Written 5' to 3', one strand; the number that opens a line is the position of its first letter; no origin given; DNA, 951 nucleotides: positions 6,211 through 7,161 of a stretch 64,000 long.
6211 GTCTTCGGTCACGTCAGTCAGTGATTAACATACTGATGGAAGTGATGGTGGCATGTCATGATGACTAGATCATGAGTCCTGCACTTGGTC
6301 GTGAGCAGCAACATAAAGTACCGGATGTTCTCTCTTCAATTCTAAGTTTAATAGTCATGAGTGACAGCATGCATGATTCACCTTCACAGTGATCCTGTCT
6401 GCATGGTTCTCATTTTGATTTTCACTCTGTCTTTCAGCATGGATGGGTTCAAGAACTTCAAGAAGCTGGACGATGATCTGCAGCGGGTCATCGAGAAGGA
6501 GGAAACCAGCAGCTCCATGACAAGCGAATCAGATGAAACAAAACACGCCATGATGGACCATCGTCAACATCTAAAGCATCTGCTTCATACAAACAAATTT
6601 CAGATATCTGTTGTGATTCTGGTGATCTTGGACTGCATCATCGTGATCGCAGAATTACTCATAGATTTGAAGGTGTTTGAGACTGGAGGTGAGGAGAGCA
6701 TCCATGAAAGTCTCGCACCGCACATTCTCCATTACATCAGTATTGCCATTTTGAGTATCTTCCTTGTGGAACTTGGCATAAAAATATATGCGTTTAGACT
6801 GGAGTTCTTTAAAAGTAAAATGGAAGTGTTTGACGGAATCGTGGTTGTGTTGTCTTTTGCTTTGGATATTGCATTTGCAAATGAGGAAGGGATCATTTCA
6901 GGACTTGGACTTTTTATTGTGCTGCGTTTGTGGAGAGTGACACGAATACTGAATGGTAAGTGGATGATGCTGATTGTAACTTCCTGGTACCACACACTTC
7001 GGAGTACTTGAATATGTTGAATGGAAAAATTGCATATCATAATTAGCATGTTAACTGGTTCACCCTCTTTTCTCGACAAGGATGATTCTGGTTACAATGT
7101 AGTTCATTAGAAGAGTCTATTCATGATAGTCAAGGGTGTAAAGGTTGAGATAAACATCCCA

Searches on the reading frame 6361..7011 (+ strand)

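Call 83: search_protein_families(library=pfam, proteins=[window:6361-7011:+], max_evalue=0.001)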
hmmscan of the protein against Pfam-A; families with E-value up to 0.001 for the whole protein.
window:6361-7011:+ (216 aa): 1 family
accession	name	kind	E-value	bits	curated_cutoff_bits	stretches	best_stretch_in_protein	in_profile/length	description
PF00520.37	Ion_trans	-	7.4e-13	48.7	25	1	80-197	4-106/241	Ion transport protein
